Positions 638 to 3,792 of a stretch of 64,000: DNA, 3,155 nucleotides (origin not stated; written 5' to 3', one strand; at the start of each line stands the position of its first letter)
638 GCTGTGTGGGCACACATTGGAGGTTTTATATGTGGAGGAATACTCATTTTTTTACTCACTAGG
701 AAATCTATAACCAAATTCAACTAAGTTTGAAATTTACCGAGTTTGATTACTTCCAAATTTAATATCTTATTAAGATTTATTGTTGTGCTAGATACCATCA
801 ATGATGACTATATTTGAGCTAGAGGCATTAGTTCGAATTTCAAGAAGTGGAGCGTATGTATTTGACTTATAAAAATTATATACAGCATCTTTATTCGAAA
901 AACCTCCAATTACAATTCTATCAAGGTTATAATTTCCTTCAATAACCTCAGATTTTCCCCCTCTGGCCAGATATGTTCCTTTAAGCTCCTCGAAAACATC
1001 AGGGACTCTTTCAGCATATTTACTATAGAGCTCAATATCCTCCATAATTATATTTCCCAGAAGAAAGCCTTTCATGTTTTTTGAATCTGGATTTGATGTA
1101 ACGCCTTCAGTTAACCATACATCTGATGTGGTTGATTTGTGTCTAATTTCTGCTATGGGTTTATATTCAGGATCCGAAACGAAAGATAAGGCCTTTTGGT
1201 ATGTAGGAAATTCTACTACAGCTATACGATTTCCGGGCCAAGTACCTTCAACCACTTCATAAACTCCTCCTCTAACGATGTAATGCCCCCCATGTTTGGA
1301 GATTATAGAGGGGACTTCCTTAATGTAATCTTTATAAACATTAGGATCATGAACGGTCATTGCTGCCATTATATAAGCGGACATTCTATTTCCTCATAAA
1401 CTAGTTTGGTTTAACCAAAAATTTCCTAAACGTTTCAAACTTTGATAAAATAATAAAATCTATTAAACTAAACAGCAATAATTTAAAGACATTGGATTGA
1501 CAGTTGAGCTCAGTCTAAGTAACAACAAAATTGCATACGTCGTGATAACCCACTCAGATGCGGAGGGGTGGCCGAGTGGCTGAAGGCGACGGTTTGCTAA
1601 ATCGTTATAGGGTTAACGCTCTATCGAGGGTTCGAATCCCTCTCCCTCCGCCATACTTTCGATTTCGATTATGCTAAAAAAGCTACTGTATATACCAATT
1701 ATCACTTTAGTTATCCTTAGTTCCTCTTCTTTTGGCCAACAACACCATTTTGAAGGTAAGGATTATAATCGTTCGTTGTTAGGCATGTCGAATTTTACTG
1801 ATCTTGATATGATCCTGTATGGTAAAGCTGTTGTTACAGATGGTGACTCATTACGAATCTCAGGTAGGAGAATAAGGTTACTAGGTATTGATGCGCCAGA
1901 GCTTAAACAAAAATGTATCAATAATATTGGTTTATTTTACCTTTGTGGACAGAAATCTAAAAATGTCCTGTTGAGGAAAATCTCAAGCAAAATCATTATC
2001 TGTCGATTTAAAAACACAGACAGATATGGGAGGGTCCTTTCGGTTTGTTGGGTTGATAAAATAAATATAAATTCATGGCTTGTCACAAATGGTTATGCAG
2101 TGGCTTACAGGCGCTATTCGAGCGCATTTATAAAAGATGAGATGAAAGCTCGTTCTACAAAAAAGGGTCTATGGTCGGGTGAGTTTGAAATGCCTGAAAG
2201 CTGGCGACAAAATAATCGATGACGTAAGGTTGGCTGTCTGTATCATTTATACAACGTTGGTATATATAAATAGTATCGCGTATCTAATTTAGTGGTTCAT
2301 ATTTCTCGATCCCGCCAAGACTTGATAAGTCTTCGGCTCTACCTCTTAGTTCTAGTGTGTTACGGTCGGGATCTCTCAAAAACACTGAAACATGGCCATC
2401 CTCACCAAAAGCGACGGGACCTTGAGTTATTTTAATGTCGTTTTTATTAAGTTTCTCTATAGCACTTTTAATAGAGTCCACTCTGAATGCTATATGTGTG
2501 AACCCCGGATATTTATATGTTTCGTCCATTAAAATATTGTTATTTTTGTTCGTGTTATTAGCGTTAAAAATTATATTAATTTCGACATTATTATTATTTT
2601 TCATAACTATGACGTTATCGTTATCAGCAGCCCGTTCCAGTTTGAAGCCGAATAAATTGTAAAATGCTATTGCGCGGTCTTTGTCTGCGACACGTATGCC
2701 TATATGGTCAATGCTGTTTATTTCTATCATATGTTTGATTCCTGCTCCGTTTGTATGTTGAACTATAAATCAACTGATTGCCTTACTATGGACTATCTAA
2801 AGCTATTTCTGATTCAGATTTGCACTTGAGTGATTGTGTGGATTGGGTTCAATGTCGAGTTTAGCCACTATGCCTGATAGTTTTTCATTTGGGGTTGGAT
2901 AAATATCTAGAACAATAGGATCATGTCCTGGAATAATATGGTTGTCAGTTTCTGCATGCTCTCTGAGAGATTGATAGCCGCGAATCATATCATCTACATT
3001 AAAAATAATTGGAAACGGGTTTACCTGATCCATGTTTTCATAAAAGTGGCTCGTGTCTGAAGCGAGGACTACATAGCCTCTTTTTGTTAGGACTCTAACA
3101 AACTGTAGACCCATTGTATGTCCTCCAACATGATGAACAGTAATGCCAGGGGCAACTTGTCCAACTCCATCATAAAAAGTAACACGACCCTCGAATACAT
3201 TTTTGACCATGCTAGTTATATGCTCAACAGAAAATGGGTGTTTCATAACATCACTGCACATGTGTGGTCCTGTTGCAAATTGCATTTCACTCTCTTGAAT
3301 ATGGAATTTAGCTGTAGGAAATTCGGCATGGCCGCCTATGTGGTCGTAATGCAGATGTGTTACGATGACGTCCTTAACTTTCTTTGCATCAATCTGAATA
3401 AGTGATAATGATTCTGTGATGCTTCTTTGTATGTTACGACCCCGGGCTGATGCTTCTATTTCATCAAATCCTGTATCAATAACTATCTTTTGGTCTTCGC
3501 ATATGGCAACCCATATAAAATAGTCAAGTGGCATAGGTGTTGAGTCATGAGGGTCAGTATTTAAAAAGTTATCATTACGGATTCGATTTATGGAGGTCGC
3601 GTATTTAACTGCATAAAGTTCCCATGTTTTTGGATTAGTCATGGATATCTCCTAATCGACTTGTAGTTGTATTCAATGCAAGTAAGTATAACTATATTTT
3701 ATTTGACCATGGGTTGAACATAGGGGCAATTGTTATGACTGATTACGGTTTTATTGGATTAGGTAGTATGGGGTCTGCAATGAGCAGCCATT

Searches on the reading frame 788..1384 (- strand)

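Call 32: search_protein_families(library=pfam, proteins=[window:788-1384:-], max_evalue=0.0001)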
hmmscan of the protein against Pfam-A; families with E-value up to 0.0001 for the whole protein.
window:788-1384:- (198 aa): 1 family
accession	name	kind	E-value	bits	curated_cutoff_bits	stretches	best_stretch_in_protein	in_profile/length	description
PF07045.17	DUF1330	-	1.1e-49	167.2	23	2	2-95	1-94/94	Domain of unknown function (DUF1330)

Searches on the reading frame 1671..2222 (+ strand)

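Call 32: search_protein_families(library=pfam, proteins=[window:1671-2222:+], max_evalue=0.0001)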
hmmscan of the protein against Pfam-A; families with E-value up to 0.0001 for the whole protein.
window:1671-2222:+ (183 aa): 1 family
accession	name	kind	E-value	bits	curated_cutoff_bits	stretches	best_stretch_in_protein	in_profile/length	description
PF00565.23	SNase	-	8.2e-18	65.3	21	1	67-169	1-106/107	Staphylococcal nuclease homologue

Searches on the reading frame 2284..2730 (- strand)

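Call 32: search_protein_families(library=pfam, proteins=[window:2284-2730:-], max_evalue=0.0001)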
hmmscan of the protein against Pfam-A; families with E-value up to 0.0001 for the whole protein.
window:2284-2730:- (148 aa): 3 families
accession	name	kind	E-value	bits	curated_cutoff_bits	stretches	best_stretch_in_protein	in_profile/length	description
PF00903.31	Glyoxalase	-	5.1e-15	56.4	20.6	1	7-128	2-121/121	Glyoxalase/Bleomycin resistance protein/Dioxygenase superfamily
PF13669.12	Glyoxalase_4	-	1.6e-13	51.3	27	1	8-114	1-106/109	Glyoxalase/Bleomycin resistance protein/Dioxygenase superfamily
PF13468.12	Glyoxalase_3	-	2.2e-05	25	25.1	1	7-106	1-106/176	Glyoxalase-like domain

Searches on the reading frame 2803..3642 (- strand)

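Call 32: search_protein_families(library=pfam, proteins=[window:2803-3642:-], max_evalue=0.0001)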
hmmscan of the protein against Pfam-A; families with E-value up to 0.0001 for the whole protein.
window:2803-3642:- (279 aa): 2 families
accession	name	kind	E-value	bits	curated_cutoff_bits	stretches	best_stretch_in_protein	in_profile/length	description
PF00753.33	Lactamase_B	-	4.4e-15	56.6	22.7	1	48-203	13-156/196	Metallo-beta-lactamase superfamily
PF12706.13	Lactamase_B_2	-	1.3e-06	28.6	27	1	52-210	2-157/200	Beta-lactamase superfamily domain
